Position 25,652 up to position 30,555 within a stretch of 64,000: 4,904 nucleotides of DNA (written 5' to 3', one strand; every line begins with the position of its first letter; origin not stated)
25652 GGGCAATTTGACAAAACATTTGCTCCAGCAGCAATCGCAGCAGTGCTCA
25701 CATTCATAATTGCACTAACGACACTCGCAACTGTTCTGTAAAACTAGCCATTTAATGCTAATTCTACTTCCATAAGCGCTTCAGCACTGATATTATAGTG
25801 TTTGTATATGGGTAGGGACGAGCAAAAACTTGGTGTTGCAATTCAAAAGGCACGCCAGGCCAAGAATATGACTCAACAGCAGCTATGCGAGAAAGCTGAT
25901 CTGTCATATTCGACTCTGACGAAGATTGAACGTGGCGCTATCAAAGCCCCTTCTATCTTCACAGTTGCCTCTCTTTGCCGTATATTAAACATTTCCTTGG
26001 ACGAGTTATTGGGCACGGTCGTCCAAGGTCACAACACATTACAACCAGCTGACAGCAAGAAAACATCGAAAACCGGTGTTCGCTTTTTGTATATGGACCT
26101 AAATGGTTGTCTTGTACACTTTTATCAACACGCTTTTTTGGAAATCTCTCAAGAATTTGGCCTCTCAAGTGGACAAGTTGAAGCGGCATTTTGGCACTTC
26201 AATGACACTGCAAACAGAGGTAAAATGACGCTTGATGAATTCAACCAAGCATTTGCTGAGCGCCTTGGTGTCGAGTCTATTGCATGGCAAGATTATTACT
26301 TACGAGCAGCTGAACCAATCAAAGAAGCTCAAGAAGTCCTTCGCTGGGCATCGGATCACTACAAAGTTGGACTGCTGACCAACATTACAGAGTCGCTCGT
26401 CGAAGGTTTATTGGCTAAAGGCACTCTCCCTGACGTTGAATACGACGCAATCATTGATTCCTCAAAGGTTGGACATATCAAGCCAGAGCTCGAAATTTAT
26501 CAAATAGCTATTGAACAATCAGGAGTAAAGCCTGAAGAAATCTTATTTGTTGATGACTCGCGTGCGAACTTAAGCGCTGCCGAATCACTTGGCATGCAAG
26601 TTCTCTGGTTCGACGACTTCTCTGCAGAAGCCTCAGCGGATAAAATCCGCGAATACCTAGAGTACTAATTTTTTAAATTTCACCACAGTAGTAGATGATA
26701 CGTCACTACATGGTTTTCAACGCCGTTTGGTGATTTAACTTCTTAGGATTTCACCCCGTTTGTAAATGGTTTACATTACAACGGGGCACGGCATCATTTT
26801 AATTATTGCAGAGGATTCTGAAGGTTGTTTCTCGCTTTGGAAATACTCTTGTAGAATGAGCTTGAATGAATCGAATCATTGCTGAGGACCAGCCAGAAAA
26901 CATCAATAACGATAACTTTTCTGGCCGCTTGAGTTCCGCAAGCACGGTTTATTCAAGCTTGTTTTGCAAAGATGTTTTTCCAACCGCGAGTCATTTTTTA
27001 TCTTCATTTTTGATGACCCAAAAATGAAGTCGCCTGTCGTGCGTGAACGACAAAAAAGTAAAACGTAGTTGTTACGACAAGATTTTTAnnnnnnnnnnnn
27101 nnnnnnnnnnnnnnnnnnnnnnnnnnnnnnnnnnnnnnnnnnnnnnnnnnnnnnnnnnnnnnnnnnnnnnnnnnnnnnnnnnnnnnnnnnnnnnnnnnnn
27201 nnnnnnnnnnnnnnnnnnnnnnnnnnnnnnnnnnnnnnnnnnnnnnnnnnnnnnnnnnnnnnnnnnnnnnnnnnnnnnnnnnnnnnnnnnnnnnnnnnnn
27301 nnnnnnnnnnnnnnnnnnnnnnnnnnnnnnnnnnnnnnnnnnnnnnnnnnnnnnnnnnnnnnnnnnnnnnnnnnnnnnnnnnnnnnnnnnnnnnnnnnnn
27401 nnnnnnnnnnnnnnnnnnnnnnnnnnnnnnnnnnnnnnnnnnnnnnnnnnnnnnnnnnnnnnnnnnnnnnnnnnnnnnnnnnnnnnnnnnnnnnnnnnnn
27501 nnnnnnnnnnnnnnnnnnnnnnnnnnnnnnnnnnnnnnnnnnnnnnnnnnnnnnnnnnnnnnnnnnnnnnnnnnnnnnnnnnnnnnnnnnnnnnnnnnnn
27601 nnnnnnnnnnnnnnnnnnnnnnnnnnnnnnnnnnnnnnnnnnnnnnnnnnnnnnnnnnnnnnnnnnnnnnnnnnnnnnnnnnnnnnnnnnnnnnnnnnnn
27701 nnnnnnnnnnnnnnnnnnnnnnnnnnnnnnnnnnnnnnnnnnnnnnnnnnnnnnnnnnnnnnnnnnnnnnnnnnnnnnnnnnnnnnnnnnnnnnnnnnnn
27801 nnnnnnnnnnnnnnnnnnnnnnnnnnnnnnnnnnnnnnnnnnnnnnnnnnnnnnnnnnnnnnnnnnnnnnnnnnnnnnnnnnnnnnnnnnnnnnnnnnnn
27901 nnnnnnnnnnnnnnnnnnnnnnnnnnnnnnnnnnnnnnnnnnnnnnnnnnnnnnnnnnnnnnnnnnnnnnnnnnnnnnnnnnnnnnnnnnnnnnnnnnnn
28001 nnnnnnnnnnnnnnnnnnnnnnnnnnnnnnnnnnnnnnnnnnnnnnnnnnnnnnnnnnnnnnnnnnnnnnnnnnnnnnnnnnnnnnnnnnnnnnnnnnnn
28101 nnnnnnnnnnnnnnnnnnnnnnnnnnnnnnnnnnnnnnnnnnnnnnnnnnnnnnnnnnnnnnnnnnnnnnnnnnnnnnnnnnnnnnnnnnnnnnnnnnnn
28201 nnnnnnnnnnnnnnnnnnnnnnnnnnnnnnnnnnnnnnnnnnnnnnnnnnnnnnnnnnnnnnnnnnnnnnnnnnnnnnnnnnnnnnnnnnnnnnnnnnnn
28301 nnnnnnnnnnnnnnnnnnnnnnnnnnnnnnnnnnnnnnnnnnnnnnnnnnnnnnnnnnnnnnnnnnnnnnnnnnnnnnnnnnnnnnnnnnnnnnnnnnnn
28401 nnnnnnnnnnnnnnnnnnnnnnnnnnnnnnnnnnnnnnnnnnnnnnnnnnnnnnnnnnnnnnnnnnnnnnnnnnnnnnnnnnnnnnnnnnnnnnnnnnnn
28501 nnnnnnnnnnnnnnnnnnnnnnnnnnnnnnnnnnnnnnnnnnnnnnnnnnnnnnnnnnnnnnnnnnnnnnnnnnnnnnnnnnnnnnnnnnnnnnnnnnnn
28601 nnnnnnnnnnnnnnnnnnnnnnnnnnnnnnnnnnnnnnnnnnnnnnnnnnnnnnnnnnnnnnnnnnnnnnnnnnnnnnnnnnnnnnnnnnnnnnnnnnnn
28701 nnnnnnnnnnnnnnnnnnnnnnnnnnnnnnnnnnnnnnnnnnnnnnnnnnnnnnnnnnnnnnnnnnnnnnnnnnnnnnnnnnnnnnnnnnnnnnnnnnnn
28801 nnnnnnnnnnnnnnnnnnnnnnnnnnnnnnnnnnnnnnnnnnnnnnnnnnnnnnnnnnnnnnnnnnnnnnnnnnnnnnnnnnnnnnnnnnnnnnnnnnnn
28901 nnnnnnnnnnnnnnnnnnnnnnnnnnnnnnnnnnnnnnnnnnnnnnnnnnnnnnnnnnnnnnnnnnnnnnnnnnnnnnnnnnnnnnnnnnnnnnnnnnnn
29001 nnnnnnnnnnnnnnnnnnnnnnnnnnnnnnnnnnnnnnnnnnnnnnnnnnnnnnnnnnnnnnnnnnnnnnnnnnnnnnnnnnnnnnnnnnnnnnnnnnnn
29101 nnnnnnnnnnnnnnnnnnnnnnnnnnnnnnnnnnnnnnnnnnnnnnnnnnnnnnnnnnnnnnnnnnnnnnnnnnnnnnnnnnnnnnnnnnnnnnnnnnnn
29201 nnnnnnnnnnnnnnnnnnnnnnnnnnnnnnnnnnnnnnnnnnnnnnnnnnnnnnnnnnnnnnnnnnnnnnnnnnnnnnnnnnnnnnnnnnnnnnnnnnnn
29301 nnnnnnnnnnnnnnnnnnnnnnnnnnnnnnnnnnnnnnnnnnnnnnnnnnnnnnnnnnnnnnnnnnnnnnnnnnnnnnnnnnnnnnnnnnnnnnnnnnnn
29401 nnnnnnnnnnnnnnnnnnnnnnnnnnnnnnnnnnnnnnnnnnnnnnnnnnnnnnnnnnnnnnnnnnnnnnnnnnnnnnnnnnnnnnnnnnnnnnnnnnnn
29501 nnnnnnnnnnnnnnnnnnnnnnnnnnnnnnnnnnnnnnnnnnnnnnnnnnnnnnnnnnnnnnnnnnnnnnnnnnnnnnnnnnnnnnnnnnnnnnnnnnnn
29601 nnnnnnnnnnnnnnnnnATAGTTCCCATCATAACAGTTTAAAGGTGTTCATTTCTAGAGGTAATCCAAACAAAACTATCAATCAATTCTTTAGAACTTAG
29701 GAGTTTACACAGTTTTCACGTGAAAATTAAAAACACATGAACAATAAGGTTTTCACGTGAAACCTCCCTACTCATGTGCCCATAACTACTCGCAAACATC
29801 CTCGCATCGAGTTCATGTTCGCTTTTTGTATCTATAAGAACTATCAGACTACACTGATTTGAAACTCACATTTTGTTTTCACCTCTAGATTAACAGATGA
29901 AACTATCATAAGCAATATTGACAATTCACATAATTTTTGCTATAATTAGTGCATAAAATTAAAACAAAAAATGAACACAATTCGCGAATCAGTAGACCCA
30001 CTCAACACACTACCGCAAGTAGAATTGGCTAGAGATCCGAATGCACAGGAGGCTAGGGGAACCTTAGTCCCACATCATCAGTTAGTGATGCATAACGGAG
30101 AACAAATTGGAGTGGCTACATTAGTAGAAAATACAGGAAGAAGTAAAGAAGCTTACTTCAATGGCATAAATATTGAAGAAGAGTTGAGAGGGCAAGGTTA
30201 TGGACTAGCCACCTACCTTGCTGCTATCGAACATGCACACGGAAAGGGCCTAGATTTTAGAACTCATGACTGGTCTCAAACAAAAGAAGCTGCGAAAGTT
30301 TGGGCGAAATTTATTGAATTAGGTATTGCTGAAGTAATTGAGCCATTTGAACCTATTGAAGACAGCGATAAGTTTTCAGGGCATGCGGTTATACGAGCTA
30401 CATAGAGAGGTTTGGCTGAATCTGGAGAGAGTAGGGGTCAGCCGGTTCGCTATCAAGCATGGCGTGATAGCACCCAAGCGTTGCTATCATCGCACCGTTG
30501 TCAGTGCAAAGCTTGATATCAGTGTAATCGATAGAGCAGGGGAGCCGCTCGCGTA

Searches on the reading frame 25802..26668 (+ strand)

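Call 10: search_protein_families(library=pfam, proteins=[window:25802-26668:+], max_evalue=0.01)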
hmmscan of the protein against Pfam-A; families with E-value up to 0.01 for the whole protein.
window:25802-26668:+ (288 aa): 6 families
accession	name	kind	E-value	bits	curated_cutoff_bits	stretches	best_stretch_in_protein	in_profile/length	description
PF01381.28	HTH_3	-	3.3e-15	56.3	23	1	14-69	1-55/55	Helix-turn-helix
PF00702.32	Hydrolase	-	3.8e-14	53.9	26.4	1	99-264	7-191/191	haloacid dehalogenase-like hydrolase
PF13419.12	HAD_2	-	2e-12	48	23.8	1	143-269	48-177/178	Haloacid dehalogenase-like hydrolase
PF13443.12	HTH_26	-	8.2e-11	42.4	22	1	14-73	2-61/63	Cro/C1-type HTH DNA-binding domain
PF13560.12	HTH_31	-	7.8e-10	39.4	27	1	10-69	2-61/64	Helix-turn-helix domain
PF12844.13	HTH_19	-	5.8e-07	29.8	30.2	1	13-70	3-59/64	Helix-turn-helix domain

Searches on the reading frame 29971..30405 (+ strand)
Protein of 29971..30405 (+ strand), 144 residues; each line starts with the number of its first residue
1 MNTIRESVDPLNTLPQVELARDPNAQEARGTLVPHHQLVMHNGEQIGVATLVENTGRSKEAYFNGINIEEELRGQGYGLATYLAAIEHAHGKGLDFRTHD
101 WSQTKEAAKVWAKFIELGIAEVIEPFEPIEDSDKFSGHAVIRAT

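Call 85: search_protein_families(library=pfam, proteins=[window:29971-30405:+], max_evalue=0.001)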
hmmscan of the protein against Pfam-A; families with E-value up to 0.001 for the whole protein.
window:29971-30405:+ (144 aa): 1 family
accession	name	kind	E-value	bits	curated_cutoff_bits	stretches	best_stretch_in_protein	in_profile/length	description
PF00583.31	Acetyltransf_1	-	2.1e-06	28.5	20.7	1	30-96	34-95/116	Acetyltransferase (GNAT) family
